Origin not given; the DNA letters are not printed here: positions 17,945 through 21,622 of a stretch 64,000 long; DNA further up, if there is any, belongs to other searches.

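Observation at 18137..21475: Surface protein threading three CxxCH...MP mono-haem-like modules through a stalk of nine Big_2 Ig domains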

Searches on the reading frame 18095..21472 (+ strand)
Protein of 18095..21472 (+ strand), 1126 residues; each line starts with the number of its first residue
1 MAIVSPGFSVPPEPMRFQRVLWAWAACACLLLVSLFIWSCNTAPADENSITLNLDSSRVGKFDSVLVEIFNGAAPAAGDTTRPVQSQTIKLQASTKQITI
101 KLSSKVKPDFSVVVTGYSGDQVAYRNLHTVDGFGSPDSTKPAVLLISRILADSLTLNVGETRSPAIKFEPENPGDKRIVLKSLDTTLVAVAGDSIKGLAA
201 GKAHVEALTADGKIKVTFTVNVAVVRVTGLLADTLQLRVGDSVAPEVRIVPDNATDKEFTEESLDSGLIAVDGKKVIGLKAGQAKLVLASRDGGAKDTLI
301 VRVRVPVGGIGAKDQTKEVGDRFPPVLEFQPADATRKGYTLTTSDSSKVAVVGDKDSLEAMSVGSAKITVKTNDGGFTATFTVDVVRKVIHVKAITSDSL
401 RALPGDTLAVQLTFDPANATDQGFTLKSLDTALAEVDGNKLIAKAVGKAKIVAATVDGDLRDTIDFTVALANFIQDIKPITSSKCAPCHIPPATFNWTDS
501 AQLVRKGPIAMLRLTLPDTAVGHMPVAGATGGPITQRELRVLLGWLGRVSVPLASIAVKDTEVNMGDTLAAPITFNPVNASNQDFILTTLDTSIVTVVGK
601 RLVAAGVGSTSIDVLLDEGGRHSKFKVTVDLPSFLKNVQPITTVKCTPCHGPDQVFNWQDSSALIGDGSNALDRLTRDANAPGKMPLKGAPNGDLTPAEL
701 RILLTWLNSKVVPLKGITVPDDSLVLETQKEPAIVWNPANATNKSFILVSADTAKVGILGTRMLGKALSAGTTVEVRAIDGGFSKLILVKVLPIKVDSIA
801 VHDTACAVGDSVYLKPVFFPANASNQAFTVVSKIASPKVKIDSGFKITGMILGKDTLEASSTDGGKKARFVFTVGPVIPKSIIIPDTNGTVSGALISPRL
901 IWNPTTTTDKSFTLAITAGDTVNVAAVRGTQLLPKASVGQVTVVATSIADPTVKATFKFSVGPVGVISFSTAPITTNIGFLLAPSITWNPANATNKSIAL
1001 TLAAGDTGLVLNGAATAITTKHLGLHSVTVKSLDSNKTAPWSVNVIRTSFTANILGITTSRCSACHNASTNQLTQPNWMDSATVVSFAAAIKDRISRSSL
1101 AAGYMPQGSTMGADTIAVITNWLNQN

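Call 3: search_protein_families(library=pfam, proteins=[window:18095-21472:+], max_evalue=1)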
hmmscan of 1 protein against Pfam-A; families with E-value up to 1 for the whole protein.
window:18095-21472:+ (1126 aa): 9 families
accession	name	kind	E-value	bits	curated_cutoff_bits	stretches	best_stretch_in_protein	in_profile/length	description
PF02368.24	Big_2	-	2.5e-17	63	22.8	5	394-453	6-66/79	Bacterial Ig-like domain (group 2)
PF13442.11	Cytochrome_CBB3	-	1.9e-05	25.4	27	0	644-707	12-68/68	Cytochrome C oxidase, cbb3-type, subunit III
PF21461.3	HL_N-beta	-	0.00068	19.8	27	1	588-626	17-54/57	Hyaluronate lyase, N-terminal beta-sheet domain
PF22297.1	PccH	-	0.00078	20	24.4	0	473-492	2-21/133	PccH Cytochrome c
PF22113.1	Mtrc-MtrF_II-IV_dom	-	0.016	15.1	30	0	1058-1081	80-104/176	Outer membrane cytochrome MtrC/MtrF-like, domains II/IV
PF14522.11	Cytochrome_C7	-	0.03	14.6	24.8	0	1060-1072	14-54/67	Cytochrome c7 and related cytochrome c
PF09699.15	Paired_CXXCH_1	-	0.047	13.8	20.6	0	1059-1070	6-17/41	Doubled CXXCH motif (Paired_CXXCH_1)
PF24798.1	Ig-CFAP74_4th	-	0.09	13.4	28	0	372-427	24-78/95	CFAP74 forth Ig-like domain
PF01161.25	PBP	-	0.45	11.3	24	0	729-753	12-36/135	Phosphatidylethanolamine-binding protein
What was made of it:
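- On Class-I c-type cytochrome (monohaem, His/Met): PF13442 scores 25.4 bits against a cut-off of 27 for the window protein (call 3).
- On PSCyt1 (PF07635): Absent from the protein (call 3).
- On Big_2 (PF02368) Ig-like array: 63 bits against 22.8, with 5 stretches (call 3).
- On Multihaem nanowire or conduit cytochromes (OmcS, OmcZ, MtrC type): The MtrC and C7 Pfam matches are only motif-length (call 3).
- Checked: Pfam Big_2 scores 63 bits against a cut-off of 22.8, with 5 stretches (call 3).
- Big_2 arrays are typical of adhesins (call 3). No carbohydrate-binding module is detected in the protein (call 3).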

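Call 4: search_protein_families(library=ncbifam, proteins=[window:18095-21472:+], max_evalue=1)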
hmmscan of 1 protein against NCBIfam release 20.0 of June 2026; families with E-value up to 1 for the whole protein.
window:18095-21472:+ (1126 aa): 3 families
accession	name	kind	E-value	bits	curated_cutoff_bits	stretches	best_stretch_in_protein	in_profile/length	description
NF052339.1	hydrazine_alpha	equivalog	2.1e-05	22.6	800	2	471-510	668-707/804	hydrazine synthase subunit alpha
NF053514.2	JUQZ_fam_ocin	equivalog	0.0075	16.5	40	1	185-222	68-106/107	BLB8/JUQZ-1 family protein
NF045774.1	cytochro_C551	exception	0.0095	15.9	118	1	1056-1125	44-108/110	cytochrome c551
